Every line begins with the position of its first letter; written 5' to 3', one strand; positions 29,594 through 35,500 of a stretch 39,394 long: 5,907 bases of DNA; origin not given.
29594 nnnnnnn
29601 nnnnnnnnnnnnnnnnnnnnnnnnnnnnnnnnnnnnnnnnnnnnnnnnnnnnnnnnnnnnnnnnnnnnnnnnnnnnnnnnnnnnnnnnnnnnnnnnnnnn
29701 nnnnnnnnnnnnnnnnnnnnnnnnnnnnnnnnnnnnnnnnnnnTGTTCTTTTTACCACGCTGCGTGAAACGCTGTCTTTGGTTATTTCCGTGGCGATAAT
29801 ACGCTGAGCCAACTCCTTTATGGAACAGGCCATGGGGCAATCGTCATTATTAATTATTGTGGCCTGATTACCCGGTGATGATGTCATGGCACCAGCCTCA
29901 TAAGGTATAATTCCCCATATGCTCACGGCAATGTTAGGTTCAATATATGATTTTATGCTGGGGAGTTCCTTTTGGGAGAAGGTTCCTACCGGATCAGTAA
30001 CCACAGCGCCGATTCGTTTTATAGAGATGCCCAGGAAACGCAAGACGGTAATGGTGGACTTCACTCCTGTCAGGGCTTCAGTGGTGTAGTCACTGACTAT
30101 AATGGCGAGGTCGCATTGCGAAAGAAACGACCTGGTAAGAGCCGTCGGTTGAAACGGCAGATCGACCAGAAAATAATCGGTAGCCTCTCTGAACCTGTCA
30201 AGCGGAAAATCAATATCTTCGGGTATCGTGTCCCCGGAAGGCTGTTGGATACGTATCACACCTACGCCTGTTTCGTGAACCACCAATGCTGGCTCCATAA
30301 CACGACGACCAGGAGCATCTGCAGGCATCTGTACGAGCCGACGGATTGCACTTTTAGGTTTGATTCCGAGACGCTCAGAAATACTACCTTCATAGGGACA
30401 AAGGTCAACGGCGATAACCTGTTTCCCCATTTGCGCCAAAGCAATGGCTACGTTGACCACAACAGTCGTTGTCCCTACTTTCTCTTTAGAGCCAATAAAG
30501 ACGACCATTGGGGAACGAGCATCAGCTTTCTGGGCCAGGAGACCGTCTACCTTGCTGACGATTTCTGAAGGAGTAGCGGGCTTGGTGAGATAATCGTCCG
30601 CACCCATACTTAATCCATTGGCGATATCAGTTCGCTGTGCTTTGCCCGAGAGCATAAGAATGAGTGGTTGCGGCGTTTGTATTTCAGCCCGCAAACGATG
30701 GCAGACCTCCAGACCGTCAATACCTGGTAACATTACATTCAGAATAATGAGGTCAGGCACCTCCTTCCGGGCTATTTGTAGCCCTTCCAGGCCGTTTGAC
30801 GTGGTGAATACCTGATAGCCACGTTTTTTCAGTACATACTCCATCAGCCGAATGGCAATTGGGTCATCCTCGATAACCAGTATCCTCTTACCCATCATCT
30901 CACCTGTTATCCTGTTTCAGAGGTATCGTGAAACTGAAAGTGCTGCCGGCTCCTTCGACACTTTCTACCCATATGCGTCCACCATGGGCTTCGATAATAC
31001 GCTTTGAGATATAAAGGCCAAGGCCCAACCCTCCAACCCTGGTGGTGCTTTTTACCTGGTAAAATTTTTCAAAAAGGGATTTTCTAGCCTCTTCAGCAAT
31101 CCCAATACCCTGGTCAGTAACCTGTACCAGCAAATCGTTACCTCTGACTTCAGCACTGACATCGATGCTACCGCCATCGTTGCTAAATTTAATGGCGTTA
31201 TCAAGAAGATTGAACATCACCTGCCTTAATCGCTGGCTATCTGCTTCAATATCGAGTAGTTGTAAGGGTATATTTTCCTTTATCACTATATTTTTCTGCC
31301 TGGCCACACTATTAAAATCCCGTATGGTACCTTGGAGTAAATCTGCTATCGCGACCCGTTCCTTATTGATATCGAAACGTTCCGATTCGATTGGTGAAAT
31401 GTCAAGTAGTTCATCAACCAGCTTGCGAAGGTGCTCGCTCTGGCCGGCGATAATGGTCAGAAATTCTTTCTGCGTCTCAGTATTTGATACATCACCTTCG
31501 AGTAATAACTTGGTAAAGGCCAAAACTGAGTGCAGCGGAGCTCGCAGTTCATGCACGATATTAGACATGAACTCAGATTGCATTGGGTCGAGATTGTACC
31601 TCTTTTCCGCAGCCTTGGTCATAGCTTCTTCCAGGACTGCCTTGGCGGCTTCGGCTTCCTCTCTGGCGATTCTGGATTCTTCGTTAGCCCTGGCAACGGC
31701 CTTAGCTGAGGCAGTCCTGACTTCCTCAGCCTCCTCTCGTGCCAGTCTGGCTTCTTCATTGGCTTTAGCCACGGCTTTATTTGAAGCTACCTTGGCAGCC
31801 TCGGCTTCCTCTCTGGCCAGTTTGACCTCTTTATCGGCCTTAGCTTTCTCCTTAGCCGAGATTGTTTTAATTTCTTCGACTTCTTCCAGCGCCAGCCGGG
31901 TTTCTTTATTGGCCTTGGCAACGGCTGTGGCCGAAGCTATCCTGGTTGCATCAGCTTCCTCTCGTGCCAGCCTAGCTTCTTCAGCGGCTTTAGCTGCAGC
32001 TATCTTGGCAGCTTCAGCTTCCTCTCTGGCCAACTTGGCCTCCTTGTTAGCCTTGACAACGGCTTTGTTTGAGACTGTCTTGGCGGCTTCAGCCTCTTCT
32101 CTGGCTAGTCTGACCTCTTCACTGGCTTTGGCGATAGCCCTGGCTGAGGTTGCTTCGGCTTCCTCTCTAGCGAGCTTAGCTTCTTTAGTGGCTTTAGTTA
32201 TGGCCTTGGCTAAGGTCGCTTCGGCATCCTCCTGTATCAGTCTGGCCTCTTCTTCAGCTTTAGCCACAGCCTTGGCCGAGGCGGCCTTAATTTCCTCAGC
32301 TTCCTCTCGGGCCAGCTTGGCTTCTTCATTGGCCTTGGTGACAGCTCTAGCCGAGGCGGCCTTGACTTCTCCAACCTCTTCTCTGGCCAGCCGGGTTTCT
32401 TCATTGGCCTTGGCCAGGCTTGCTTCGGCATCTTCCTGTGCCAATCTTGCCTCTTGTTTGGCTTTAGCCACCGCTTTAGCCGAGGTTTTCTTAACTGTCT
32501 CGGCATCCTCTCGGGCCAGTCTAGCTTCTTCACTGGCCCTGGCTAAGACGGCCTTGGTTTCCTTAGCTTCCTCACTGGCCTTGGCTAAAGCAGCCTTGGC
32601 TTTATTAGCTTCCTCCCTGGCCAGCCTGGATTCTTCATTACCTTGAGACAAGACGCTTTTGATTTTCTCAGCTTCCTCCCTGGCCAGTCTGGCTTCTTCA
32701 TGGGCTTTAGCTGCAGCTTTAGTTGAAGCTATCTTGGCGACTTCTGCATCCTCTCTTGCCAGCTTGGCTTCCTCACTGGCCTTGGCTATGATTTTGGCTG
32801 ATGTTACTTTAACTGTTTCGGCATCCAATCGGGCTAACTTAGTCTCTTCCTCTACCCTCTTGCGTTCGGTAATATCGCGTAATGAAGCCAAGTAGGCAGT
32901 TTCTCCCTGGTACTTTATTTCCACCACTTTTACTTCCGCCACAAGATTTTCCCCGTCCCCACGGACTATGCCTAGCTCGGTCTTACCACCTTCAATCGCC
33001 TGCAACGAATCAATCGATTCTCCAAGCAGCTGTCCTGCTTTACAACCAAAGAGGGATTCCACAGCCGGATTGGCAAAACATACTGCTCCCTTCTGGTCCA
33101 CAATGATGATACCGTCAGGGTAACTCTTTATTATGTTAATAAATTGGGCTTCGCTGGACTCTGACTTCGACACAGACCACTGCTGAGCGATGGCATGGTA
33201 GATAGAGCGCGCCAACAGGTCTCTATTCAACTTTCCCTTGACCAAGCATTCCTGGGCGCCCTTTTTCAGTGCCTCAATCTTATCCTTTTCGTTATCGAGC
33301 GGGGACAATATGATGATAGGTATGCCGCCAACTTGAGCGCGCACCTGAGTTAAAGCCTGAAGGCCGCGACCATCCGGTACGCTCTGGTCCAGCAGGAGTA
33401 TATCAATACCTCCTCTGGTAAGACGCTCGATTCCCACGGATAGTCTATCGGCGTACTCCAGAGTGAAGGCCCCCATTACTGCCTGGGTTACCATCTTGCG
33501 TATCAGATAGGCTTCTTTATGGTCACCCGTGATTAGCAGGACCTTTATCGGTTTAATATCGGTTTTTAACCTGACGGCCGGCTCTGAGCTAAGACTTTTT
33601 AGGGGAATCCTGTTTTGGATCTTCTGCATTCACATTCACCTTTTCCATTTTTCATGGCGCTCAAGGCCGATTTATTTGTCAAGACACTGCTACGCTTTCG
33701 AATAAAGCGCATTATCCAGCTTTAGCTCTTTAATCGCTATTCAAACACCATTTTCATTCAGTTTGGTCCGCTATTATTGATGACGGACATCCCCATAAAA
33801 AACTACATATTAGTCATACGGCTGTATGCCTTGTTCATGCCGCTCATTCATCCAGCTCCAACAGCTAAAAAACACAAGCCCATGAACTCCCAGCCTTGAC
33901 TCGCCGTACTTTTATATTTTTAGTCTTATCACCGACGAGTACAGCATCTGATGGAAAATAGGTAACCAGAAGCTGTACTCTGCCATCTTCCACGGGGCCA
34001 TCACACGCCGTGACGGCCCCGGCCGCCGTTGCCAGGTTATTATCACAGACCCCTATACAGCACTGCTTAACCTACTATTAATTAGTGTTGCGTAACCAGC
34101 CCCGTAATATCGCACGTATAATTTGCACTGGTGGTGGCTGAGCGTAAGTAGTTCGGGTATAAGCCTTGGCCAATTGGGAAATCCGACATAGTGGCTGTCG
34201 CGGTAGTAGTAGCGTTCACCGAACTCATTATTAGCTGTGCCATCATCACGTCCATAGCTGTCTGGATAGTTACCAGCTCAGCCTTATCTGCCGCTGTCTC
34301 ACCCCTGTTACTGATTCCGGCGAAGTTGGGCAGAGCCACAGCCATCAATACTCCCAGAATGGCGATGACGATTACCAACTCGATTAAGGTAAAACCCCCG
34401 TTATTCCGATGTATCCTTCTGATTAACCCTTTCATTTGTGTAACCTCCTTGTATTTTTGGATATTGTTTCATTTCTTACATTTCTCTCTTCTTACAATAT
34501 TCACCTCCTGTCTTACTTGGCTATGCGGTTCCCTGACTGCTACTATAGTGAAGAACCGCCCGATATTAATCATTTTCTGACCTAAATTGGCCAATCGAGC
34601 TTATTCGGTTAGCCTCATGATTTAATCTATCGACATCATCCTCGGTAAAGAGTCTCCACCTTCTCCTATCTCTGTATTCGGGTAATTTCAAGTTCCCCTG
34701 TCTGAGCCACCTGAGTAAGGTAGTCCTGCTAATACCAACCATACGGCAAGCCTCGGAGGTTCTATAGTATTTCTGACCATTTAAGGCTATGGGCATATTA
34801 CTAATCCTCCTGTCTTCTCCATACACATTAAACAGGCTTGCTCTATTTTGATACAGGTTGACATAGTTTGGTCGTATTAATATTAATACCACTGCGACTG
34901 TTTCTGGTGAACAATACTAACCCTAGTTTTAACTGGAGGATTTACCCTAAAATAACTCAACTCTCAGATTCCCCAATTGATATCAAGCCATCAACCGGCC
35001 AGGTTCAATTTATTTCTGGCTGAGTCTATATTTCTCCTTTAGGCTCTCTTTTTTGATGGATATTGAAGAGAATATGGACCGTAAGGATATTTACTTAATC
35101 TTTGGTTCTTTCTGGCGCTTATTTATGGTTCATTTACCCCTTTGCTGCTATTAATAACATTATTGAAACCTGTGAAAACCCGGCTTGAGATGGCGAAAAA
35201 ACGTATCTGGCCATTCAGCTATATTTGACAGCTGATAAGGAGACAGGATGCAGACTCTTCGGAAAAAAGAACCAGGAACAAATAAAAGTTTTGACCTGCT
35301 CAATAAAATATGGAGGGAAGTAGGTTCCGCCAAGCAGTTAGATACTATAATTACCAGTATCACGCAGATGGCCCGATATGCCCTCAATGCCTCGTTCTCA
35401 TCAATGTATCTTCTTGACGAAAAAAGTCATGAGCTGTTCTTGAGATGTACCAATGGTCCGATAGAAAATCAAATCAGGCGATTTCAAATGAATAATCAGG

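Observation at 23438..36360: Secretin-less type IV pilus locus that mixes T4a (PilM/N/O) and Tad (TadZ/CpaE-like) parts, with a kinase embedded in the operon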

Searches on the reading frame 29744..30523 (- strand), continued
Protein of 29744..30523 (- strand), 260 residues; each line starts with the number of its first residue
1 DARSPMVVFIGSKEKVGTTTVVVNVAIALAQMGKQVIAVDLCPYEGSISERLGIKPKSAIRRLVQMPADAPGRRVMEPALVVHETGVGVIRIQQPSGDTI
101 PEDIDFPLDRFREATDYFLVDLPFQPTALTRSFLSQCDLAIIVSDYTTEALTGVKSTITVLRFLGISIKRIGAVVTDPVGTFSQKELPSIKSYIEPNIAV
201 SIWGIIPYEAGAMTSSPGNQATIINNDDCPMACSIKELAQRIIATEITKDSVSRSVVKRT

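Call 100: find_encoding_contigs(protein=P0128, flank=8000, max_places=2)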
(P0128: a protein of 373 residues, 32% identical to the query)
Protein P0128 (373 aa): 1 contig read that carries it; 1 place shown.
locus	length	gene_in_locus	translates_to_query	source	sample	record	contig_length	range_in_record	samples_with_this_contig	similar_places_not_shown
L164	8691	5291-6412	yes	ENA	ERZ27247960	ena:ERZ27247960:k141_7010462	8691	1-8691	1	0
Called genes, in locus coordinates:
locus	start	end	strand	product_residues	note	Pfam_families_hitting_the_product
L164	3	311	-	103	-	?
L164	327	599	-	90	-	-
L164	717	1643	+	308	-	PF02899:Phage_int_SAM_1, PF00589:Phage_integrase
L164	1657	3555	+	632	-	PF20773:InhA-like_MAM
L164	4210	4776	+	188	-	PF00258:Flavodoxin_1, PF12641:Flavodoxin_3, PF12724:Flavodoxin_5 (weak)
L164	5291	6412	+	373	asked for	PF00072:Response_reg, PF01656:CbiA, PF02374:ArsA_ATPase (faint), PF06564:CBP_BcsQ, PF09140:MipZ (faint), PF10609:ParA, PF13614:AAA_31 (weak)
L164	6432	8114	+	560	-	PF05157:MshEN, PF00437:T2SSE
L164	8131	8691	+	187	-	?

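Call 102: search_protein_families(library=pfam, proteins=[L088:6530-8275:+, L089:4875-6137:+, L090:4809-6023:+, L091:4854-6065:+, L094:1033-2271:+], max_evalue=0.01)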
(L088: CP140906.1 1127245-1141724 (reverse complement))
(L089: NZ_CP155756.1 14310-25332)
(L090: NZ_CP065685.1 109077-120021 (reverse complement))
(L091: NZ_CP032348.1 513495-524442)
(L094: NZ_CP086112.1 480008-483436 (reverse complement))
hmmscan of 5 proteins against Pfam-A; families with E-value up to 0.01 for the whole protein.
L088:6530-8275:+ (581 aa): 6 families
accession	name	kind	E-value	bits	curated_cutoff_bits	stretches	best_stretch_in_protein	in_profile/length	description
PF13614.12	AAA_31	-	1.5e-12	48.2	27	1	157-319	2-167/177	AAA domain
PF07811.17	TadE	-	1.1e-09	38.7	22.9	1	440-481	1-42/43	TadE-like protein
PF06564.18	CBP_BcsQ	-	2.1e-07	31.2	21.3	1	158-304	3-150/234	Cellulose biosynthesis protein BcsQ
PF01656.29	CbiA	-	1.4e-06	28.8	25.4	1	159-337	1-87/125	CobQ/CobB/MinD/ParA nucleotide binding domain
PF10609.15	ParA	-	0.00036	20.5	27.1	1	157-201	4-47/246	NUBPL iron-transfer P-loop NTPase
PF04964.19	Flp_Fap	-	0.0027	17.9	32.2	1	435-460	2-27/46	Flp/Fap pilin component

L089:4875-6137:+ (420 aa): 4 families
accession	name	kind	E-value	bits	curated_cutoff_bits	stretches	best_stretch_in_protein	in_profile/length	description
PF10609.15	ParA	-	0.00019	21.4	27.1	1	151-190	5-43/246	NUBPL iron-transfer P-loop NTPase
PF06564.18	CBP_BcsQ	-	0.00061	19.8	21.3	1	151-291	3-144/234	Cellulose biosynthesis protein BcsQ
PF01656.29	CbiA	-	0.0018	18.7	25.4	1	152-195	1-43/125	CobQ/CobB/MinD/ParA nucleotide binding domain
PF00072.30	Response_reg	-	0.004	17.7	30.2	0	86-128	68-110/111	Response regulator receiver domain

L090:4809-6023:+ (404 aa): 5 families
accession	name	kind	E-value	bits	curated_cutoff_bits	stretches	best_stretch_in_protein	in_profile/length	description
PF13614.12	AAA_31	-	2e-09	38.1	27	1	146-304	2-163/177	AAA domain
PF06564.18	CBP_BcsQ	-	3.4e-07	30.5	21.3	1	147-323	3-173/234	Cellulose biosynthesis protein BcsQ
PF10609.15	ParA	-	1.1e-05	25.5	27.1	1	147-237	5-82/246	NUBPL iron-transfer P-loop NTPase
PF00072.30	Response_reg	-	0.00025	21.7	30.2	1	45-132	21-109/111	Response regulator receiver domain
PF01656.29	CbiA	-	0.00026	21.4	25.4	1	148-185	1-37/125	CobQ/CobB/MinD/ParA nucleotide binding domain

L091:4854-6065:+ (403 aa): 7 families
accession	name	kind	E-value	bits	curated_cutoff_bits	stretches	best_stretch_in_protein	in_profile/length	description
PF13614.12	AAA_31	-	3.5e-07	30.8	27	1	153-307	2-162/177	AAA domain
PF01656.29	CbiA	-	3.6e-06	27.4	25.4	1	155-272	1-54/125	CobQ/CobB/MinD/ParA nucleotide binding domain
PF10609.15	ParA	-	0.0004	20.3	27.1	1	153-206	4-56/246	NUBPL iron-transfer P-loop NTPase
PF06564.18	CBP_BcsQ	-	0.00076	19.5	21.3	1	154-300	3-150/234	Cellulose biosynthesis protein BcsQ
PF09140.17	MipZ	-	0.00098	18.9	20.7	1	156-290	4-124/262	ATPase MipZ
PF00072.30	Response_reg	-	0.001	19.6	30.2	1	48-135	23-110/111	Response regulator receiver domain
PF02492.25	cobW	-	0.0078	16.2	20.7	0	46-89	62-105/180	CobW/HypB/UreG, nucleotide-binding domain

L094:1033-2271:+ (412 aa): 6 families
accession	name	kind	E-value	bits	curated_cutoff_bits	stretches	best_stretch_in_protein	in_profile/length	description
PF06564.18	CBP_BcsQ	-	7.5e-08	32.6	21.3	1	157-301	3-148/234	Cellulose biosynthesis protein BcsQ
PF13614.12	AAA_31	-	1.3e-07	32.2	27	1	156-297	2-146/177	AAA domain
PF10609.15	ParA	-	1.2e-06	28.5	27.1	1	156-292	4-135/246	NUBPL iron-transfer P-loop NTPase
PF01656.29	CbiA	-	4.1e-06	27.2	25.4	1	158-198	1-40/125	CobQ/CobB/MinD/ParA nucleotide binding domain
PF00072.30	Response_reg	-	0.001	19.6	30.2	1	38-135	9-107/111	Response regulator receiver domain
PF09140.17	MipZ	-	0.0041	16.9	20.7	1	158-290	3-121/262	ATPase MipZ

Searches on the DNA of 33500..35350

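Call 81: search_rna_families(source=window, start=33500, end=35350, threshold=evalue, max_evalue=1)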
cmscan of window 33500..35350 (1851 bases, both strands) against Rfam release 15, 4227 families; matches with E-value up to 1: 0.
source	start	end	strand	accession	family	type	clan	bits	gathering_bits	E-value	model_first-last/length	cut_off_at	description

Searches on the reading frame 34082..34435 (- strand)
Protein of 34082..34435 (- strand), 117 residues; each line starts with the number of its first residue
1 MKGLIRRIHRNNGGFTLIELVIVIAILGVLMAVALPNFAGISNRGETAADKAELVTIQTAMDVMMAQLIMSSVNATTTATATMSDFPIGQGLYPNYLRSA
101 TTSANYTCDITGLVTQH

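Call 4: search_protein_families(library=pfam, proteins=[window:34082-34435:-], max_evalue=0.01)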
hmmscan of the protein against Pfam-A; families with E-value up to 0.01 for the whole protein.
window:34082-34435:- (117 aa): 1 family
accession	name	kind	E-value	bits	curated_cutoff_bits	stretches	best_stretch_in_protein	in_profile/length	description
PF07963.17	N_methyl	-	4.9e-10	39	21.2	1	10-35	2-27/27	Prokaryotic N-terminal methylation motif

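Call 5: search_protein_families(library=ncbifam, proteins=[window:34082-34435:-], max_evalue=0.01)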
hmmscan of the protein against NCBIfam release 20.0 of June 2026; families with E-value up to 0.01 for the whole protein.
window:34082-34435:- (117 aa): 13 families
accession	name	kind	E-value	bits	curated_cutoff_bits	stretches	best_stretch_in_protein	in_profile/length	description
NF041775.1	typeIV_PilA_Myxo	equivalog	2.6e-11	43.9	400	1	7-64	5-62/214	type IV pilin protein PilA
TIGR01710.1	typeII_sec_gspG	equivalog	1.5e-09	38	88.85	1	14-65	2-53/134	type II secretion system major pseudopilin GspG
TIGR02532.1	IV_pilin_GFxxxE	domain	1e-07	31.4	16.3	1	13-35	2-24/24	prepilin-type N-terminal cleavage/methylation domain-containing protein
NF041013.1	T4P_ComGE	equivalog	5.5e-07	29.6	49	1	11-68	2-60/83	competence type IV pilus minor pilin ComGE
NF040999.1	pilin_ComGC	equivalog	1.4e-06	28.4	75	1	14-61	3-50/84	competence type IV pilus major pilin ComGC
NF007862.0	PRK10574.1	equivalog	4.3e-06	26.9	138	1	11-62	3-54/145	prepilin peptidase-dependent pilin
TIGR01708.2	typeII_sec_gspH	equivalog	7.1e-06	26.1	80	1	14-54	3-43/169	type II secretion system minor pseudopilin GspH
TIGR01711.1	gspJ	equivalog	0.00019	21.3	64.85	1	13-68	1-57/192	type II secretion system minor pseudopilin GspJ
TIGR02596.1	TIGR02596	subfamily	0.00022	21.3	70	1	15-67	1-52/196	Verru_Chthon cassette protein D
TIGR02599.1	TIGR02599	subfamily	0.00055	19.3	256.5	1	14-76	1-64/361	Verru_Chthon cassette protein C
TIGR01707.1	gspI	equivalog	0.0037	17.7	44.35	1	14-102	1-83/101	type II secretion system minor pseudopilin GspI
NF006453.0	PRK08808.1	equivalog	0.0051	15.9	295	1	10-56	4-53/211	type II secretion system protein J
NF007800.0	PRK10506.1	equivalog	0.0084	15.9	158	0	8-35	4-31/163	prepilin peptidase-dependent protein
